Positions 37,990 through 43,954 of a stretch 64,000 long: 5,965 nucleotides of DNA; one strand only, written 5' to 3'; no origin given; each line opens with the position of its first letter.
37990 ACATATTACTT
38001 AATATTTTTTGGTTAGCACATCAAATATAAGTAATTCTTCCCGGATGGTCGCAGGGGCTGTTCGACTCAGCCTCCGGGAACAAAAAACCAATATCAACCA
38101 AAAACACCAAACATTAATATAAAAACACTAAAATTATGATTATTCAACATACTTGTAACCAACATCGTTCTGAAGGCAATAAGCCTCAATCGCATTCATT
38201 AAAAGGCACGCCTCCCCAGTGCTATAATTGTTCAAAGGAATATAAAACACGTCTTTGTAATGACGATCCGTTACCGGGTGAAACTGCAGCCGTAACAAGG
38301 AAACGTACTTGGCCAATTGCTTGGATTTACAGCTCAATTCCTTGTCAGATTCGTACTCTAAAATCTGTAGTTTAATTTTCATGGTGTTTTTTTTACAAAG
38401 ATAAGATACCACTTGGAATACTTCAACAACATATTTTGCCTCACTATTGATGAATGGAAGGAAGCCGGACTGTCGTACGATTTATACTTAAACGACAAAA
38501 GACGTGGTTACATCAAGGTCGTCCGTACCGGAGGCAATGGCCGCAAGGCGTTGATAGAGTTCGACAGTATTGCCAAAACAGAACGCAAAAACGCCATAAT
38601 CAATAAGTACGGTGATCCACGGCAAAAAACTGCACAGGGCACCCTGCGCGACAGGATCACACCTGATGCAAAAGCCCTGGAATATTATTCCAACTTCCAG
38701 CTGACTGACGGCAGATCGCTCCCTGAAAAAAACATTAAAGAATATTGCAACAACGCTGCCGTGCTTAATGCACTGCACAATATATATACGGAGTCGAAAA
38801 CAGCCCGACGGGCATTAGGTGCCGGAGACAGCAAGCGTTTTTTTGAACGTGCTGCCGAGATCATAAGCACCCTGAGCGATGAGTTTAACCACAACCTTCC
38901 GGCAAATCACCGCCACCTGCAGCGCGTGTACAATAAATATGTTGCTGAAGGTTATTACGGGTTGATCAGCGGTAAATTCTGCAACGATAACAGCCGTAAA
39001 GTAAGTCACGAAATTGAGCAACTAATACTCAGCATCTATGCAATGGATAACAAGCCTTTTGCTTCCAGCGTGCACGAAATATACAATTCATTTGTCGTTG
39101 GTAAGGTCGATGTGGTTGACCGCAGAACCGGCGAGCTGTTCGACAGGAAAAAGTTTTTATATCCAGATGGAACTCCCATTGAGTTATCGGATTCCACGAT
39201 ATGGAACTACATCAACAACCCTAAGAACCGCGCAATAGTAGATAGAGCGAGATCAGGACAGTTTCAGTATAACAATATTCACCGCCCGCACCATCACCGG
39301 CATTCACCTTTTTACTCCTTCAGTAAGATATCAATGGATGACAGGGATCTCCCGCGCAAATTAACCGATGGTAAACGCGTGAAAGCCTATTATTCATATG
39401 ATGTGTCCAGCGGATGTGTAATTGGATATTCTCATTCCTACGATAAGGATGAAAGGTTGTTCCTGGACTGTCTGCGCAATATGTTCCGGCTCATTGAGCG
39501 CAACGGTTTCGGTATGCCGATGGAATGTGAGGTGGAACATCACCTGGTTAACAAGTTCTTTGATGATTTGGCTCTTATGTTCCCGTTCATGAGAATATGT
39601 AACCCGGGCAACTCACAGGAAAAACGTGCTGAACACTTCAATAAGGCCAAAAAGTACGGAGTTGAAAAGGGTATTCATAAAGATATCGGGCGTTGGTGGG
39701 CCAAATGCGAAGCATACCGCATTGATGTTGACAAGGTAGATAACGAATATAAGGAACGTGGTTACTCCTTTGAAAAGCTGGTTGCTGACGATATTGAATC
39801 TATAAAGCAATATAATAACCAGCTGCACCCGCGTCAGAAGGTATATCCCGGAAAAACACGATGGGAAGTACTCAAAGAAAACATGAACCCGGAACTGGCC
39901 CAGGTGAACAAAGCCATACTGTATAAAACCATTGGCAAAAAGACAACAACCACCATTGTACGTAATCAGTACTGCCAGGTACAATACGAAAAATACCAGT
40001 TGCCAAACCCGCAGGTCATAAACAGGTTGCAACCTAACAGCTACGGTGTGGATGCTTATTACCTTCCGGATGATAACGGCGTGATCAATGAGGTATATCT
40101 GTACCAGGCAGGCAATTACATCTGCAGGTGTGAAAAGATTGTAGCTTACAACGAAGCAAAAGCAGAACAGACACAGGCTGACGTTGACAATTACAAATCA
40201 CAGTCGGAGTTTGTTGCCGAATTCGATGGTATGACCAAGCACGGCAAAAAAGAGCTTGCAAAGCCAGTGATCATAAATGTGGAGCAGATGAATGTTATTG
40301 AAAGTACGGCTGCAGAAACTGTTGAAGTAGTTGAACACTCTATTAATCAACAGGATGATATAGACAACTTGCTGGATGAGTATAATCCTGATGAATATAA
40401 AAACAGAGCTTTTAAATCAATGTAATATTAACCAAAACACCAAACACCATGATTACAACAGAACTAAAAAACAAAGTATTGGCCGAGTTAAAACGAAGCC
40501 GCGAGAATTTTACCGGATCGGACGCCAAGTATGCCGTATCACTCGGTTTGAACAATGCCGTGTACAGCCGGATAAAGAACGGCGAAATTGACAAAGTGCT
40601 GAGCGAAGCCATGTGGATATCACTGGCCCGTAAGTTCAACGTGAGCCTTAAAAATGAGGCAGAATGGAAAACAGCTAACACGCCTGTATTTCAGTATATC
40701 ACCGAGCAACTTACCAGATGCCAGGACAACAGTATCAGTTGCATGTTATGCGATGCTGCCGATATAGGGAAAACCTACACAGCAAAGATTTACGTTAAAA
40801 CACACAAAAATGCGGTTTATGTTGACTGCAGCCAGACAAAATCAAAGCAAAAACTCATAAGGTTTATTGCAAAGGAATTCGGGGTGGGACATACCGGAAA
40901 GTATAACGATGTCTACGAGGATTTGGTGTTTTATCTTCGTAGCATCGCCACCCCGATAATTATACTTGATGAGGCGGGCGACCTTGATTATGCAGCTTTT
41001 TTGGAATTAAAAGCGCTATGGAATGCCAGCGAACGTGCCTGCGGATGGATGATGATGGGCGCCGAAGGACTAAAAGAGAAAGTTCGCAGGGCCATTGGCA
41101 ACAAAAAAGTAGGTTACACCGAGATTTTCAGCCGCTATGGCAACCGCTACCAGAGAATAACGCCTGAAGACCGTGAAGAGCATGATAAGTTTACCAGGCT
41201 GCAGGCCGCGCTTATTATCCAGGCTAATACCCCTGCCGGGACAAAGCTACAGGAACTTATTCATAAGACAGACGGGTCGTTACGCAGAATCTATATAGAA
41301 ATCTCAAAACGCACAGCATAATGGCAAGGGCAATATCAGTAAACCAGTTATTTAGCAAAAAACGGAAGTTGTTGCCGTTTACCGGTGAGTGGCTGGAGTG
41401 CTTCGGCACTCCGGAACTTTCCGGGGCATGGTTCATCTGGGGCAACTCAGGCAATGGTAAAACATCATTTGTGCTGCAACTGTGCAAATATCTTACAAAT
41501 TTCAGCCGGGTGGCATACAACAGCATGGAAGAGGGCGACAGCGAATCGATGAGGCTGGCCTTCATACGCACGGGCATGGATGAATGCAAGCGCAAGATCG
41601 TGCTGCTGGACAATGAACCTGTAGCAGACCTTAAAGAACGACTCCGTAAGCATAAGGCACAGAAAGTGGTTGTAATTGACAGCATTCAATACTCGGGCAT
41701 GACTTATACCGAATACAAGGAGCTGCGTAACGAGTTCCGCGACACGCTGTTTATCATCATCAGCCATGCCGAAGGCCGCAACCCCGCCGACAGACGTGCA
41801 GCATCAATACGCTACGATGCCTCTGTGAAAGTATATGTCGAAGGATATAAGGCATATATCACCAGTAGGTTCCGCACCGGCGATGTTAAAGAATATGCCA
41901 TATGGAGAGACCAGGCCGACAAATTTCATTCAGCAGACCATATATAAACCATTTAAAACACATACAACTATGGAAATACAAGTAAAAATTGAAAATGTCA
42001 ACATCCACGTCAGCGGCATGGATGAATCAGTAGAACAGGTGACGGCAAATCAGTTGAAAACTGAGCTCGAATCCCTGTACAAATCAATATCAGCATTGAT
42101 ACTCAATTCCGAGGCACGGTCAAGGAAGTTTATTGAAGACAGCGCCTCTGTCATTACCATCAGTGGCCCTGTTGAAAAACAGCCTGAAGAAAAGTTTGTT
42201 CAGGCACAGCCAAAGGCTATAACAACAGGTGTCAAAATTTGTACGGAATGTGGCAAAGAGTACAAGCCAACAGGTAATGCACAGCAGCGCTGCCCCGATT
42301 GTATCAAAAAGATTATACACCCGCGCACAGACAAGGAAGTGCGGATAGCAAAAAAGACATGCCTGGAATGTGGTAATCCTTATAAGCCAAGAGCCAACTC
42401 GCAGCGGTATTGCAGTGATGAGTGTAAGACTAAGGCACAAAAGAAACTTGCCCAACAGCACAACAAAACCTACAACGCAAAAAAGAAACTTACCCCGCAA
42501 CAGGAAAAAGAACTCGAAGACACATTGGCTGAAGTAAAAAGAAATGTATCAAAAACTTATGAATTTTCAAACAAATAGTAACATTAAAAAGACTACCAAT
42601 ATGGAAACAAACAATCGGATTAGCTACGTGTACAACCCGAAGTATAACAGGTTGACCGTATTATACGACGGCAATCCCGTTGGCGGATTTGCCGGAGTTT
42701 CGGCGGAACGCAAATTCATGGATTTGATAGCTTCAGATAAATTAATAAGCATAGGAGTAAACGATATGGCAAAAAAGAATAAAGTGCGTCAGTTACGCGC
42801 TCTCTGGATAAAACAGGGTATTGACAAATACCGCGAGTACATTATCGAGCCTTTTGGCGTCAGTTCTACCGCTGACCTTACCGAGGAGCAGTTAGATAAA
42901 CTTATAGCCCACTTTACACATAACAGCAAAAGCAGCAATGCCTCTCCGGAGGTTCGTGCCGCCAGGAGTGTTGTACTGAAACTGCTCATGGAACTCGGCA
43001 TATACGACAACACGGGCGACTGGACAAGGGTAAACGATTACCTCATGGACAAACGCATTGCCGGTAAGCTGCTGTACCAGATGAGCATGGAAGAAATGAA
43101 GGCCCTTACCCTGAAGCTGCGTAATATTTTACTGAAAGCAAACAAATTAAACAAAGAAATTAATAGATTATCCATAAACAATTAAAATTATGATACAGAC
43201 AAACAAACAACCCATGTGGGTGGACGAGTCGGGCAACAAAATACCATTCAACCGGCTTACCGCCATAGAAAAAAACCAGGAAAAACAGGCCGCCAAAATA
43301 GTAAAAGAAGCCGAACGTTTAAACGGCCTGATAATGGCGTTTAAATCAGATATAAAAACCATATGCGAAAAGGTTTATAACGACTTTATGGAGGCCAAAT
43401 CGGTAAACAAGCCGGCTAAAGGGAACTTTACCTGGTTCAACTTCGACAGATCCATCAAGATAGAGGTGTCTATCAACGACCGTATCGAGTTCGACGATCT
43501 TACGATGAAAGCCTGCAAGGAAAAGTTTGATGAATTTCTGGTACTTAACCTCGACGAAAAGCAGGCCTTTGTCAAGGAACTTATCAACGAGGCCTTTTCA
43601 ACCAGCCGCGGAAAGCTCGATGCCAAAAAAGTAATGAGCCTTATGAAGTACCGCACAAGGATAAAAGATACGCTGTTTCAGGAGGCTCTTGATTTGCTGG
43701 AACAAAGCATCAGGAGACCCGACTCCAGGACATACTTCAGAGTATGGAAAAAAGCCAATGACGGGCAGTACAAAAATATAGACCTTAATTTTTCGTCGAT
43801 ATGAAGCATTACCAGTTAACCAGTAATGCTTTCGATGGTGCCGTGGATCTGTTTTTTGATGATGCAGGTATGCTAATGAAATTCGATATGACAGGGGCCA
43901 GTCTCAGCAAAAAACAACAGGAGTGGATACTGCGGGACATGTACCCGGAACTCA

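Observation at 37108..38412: Three minus-strand small genes, each with its own TAnnTTTG box, sit antisense between the ner-like gene and the transposase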

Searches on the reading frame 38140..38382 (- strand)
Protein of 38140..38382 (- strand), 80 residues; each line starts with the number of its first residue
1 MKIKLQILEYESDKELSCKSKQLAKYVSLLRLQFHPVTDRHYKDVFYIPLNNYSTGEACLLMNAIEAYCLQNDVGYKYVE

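Call 3: search_protein_families(library=pfam, proteins=[window:38140-38382:-], max_evalue=1)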
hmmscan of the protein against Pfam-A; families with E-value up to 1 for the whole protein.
window:38140-38382:- (80 aa): 1 family
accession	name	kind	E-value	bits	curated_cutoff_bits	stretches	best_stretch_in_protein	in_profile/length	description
PF19097.5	Snu56_snRNP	-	0.0027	16.9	25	1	6-66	44-99/438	Snu56-like U1 small nuclear ribonucleoprotein component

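Call 4: search_protein_families(library=phrogs, proteins=[window:38140-38382:-], max_evalue=1)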
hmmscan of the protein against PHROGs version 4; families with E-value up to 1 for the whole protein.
window:38140-38382:- (80 aa): 0 families

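Call 33: find_related_loci(query=window:38140-38382:-, collection=viral_contigs, flank=4000)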
Query window:38140-38382:- (80 aa) in viral_contigs; peptide patterns used: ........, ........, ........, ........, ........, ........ (x = any residue, [..] = any of these).
22 stretches matched a pattern, but none encodes a relative of the query by tblastn (E <= 1e-3).

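Call 67: search_protein_families(library=padloc, proteins=[window:38140-38382:-], max_evalue=0.1)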
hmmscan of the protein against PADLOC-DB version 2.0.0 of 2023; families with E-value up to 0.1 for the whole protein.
window:38140-38382:- (80 aa): 0 families

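Call 81: search_dna_similar(query=window:38143-38382:-, collection=phages, mode=protein, max_evalue=1, max_rows=10)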
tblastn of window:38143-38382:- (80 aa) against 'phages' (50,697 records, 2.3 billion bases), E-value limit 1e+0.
No match.

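Call 84: find_related_loci(query=A5, collection=viral_contigs, flank=3000)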
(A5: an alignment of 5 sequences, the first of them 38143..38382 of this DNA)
Query A5 (80 aa) in viral_contigs; peptide patterns used: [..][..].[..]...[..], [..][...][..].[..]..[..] (x = any residue, [..] = any of these).
206 stretches matched a pattern, but none encodes a relative of the query by tblastn (E <= 1e-3).

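Call 93: search_protein_families(library=ncbifam, proteins=[window:38143-38382:-], max_evalue=0.1)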
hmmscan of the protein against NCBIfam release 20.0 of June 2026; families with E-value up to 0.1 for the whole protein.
window:38143-38382:- (80 aa): 0 families

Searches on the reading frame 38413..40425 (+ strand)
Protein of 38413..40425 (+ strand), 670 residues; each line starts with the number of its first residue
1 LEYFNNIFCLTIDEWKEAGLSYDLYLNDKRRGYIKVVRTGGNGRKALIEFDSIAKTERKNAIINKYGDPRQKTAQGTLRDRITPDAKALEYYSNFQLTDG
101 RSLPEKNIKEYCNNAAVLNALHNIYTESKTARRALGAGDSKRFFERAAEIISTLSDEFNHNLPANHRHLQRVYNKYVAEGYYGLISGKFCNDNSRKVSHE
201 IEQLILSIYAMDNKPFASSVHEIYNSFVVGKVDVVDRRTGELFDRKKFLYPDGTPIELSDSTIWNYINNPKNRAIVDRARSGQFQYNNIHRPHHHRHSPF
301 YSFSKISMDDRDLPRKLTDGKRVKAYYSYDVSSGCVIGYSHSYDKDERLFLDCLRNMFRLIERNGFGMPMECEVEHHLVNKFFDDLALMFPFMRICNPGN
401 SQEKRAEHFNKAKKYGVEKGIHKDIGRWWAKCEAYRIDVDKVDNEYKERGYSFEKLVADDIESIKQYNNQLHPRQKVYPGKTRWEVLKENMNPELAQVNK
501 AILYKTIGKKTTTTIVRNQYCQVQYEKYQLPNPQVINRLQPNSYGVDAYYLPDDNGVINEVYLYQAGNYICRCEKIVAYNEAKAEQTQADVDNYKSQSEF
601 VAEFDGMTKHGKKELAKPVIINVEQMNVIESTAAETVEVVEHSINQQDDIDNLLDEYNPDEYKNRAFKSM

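Call 3: search_protein_families(library=pfam, proteins=[window:38413-40425:+], max_evalue=1)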
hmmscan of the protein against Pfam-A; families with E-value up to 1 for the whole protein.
window:38413-40425:+ (670 aa): 0 families

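Call 4: search_protein_families(library=phrogs, proteins=[window:38413-40425:+], max_evalue=1)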
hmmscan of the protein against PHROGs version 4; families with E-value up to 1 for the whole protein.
window:38413-40425:+ (670 aa): 2 families
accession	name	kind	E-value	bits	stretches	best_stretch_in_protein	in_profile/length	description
phrog_310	-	integration and excision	1.3e-45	157.4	1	29-604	33-572/696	transposase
phrog_34407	-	unknown function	0.047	14.1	1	87-149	201-263/348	-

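Call 6: find_related_loci(query=window:38413-40425:+, collection=genome_contigs, flank=6000)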
Query window:38413-40425:+ (670 aa) in genome_contigs; peptide patterns used: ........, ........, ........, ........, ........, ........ (x = any residue, [..] = any of these).
44 stretches matched a pattern; 9 encode a relative of the query (tblastn E <= 1e-3); 9 distinct loci.
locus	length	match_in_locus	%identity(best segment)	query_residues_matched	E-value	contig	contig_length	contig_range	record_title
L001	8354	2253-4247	78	1-666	0e+0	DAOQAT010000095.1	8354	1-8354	MAG TPA_asm: Bacteroidales bacterium isolate AMR_MDS_1255 NODE_10185_length_8354_cov_8.330160, whole genome shotgun sequ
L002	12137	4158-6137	53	1-656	0e+0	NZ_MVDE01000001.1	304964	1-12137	Labilibaculum manganireducens strain 59.10-2M 2648548731, whole genome shotgun sequence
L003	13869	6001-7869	51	1-617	0e+0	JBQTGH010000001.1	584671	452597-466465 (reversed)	Thermophagus sp. OGC60D27 NODE_1_length_584671_cov_198.992699, whole genome shotgun sequence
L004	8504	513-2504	47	2-663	0e+0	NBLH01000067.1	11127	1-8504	MAG: Bacteroidetes bacterium 4572_117 ex4572_117_scaffold_4063, whole genome shotgun sequence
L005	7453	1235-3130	47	20-639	2e-174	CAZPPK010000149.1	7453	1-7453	MAG TPA_asm: uncultured Lentimicrobiaceae bacterium isolate SRP128015_co1_274 genome assembly, contig: NODE_17084_length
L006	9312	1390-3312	44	3-639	4e-172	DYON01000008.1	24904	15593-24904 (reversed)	MAG TPA_asm: Acetofilamentum sp. isolate SulCav_GS09_5_11_41_11 SulCav_GS09_5_3150_length_24904_cov_5_780997, whole geno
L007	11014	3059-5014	42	1-641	5e-157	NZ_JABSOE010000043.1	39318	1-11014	Phocaeicola faecicola strain AGMB03916 AGMB03916-43, whole genome shotgun sequence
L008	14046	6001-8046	37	1-670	2e-139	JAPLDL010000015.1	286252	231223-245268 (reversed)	MAG: Bacteroidetes bacterium isolate LacPavin_0419_WC90_MAG_45_16 LacPavin_0419_WC90_scaffold_248521, whole genome shotg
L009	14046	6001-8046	37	1-670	1e-139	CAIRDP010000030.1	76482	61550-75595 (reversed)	MAG: uncultured Bacteroidales bacterium isolate AM5_bin-0527 genome assembly, contig: bin-0527:30/67, whole genome shotg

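Call 7: find_related_loci(query=window:38413-40425:+, collection=viral_contigs, flank=6000)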
Query window:38413-40425:+ (670 aa) in viral_contigs; peptide patterns used: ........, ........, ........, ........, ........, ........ (x = any residue, [..] = any of these).
20 stretches matched a pattern; 19 encode a relative of the query (tblastn E <= 1e-3); 19 distinct loci.
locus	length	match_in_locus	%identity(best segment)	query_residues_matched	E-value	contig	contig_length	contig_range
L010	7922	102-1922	100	64-670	0e+0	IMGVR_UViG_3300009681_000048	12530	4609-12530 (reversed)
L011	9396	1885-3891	86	1-670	0e+0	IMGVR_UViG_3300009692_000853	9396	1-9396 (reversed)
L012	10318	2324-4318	78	1-666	0e+0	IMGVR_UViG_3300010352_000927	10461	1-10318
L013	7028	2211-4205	78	1-666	0e+0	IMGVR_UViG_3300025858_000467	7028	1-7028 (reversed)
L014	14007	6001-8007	52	1-670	0e+0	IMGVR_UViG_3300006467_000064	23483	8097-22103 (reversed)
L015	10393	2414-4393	53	1-656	0e+0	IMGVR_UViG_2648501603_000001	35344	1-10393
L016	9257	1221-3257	49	1-670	0e+0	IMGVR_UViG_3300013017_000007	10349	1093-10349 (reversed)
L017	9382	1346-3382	49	1-670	0e+0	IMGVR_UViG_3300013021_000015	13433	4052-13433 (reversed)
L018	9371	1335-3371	49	1-670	0e+0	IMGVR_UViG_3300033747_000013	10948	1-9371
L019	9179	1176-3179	47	1-670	0e+0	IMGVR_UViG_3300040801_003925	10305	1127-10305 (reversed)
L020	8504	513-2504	47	2-663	0e+0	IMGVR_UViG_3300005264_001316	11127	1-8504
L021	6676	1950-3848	46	1-620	0e+0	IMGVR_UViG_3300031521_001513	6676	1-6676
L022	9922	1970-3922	46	1-637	0e+0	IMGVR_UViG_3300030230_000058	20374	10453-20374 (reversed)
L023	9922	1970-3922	46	1-637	0e+0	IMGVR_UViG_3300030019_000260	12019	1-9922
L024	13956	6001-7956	43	1-641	3e-159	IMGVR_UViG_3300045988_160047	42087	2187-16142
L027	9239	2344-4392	37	1-670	5e-135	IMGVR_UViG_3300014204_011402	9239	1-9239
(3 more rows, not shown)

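Call 66: search_protein_families(library=pfam, proteins=[L013:1710-2105:-, L011:1520-1855:-, L008:5573-5899:-, L013:1545-1928:+, L011:1432-1827:+, L027:1479-1871:+, L027:1930-2181:+], max_evalue=0.1)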
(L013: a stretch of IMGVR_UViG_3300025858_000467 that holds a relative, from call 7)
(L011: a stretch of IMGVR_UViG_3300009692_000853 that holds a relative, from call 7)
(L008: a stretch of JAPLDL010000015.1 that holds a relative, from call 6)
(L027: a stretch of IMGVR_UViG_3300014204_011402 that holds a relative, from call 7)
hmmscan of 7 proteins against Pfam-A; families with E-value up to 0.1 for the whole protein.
L013:1710-2105:- (131 aa): 0 families

L011:1520-1855:- (111 aa): 0 families

L008:5573-5899:- (108 aa): 0 families

L013:1545-1928:+ (127 aa): 0 families

L011:1432-1827:+ (131 aa): 0 families

L027:1479-1871:+ (130 aa): 0 families

L027:1930-2181:+ (83 aa): 0 families

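Call 67: search_protein_families(library=padloc, proteins=[L013:1710-2105:-, L011:1520-1855:-, L008:5573-5899:-], max_evalue=0.1)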
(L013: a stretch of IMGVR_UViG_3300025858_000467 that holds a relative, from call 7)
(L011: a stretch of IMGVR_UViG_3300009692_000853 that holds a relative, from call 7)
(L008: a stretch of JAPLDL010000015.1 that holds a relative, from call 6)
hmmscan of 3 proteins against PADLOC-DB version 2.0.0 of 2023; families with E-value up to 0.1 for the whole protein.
L013:1710-2105:- (131 aa): 1 family
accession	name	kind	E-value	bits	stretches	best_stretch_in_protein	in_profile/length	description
PDLC03410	REase_II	-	0.019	12.7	1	11-62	65-118/355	Type II restriction enzyme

L011:1520-1855:- (111 aa): 0 families

L008:5573-5899:- (108 aa): 0 families

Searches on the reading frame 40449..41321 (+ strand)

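Call 101: search_protein_families(library=pfam, proteins=[window:40449-41321:+], max_evalue=0.01)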
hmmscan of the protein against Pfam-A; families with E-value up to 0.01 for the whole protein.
window:40449-41321:+ (290 aa): 1 family
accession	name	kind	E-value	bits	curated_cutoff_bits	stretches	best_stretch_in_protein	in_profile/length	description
PF13401.12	AAA_22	-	1.7e-12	48.2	27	1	105-210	15-128/130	AAA domain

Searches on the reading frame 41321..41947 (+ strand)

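Call 101: search_protein_families(library=pfam, proteins=[window:41321-41947:+], max_evalue=0.01)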
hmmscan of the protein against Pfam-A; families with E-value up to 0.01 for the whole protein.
window:41321-41947:+ (208 aa): 7 families
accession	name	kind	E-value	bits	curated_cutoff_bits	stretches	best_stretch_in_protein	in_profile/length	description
PF13479.12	AAA_24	-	0.00015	22.1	27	1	38-131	6-82/195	AAA domain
PF13173.12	AAA_14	-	0.00046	20.6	27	1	38-146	6-95/129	AAA domain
PF13401.12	AAA_22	-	0.00052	20.8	27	1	36-138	7-103/130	AAA domain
PF06745.19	ATPase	-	0.0015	18.4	26.6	0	102-143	109-148/231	KaiC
PF00004.35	AAA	-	0.0023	18.8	21.2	1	39-129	3-73/131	ATPase family associated with various cellular activities (AAA)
PF13481.12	AAA_25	-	0.0048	17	27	0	38-123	37-153/195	AAA domain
PF01637.24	ATPase_2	-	0.0065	16.7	33.2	0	37-128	23-124/225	ATPase domain predominantly from Archaea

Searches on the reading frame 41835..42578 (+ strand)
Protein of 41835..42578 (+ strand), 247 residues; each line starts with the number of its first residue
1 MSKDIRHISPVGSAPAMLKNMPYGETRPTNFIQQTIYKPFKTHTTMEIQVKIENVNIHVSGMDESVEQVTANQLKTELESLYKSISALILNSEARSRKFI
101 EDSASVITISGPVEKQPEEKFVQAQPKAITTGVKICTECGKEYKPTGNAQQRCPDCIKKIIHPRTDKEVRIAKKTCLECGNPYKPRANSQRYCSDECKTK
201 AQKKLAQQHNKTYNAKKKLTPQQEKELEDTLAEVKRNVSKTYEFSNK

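Call 101: search_protein_families(library=pfam, proteins=[window:41835-42578:+], max_evalue=0.01)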
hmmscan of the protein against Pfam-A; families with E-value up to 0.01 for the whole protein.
window:41835-42578:+ (247 aa): 3 families
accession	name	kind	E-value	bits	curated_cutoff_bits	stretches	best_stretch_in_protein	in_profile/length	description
PF02318.22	FYVE_2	-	0.00072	20.2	27.2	0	168-210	49-90/118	FYVE-type zinc finger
PF05766.18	NinG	-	0.0035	17.6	25.4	1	172-230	5-65/193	Bacteriophage Lambda NinG protein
PF12855.13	Ecl1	-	0.0086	17.6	28.3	0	176-222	8-52/170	TORC1 inhibitor Ecl family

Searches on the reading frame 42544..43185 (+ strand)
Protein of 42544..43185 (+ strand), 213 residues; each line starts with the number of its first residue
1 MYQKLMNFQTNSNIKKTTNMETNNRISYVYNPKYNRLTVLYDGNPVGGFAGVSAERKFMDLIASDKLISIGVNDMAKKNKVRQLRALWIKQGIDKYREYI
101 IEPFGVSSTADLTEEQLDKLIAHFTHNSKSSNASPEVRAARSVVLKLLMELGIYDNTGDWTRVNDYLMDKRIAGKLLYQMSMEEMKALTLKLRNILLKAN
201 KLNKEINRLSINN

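Call 101: search_protein_families(library=pfam, proteins=[window:42544-43185:+], max_evalue=0.01)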
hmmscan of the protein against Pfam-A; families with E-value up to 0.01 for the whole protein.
window:42544-43185:+ (213 aa): 1 family
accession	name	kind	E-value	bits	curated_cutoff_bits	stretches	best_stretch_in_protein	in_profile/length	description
PF06252.17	GemA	-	4.9e-06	27.9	27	1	94-132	4-42/119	Bacteriophage Mu, GemA protein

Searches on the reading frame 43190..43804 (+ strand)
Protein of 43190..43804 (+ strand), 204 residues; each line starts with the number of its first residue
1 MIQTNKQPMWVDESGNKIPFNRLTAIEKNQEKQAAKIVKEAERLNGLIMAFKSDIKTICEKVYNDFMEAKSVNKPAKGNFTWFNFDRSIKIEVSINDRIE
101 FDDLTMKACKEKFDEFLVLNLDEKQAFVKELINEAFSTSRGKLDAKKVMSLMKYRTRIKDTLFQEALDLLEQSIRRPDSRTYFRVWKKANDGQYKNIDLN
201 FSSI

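Call 101: search_protein_families(library=pfam, proteins=[window:43190-43804:+], max_evalue=0.01)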
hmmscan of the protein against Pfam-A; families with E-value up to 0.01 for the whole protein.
window:43190-43804:+ (204 aa): 1 family
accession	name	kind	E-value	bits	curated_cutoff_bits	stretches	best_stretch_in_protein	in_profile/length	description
PF11363.13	DUF3164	-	9.4e-28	97.6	23.7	1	9-202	1-193/194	Protein of unknown function (DUF3164)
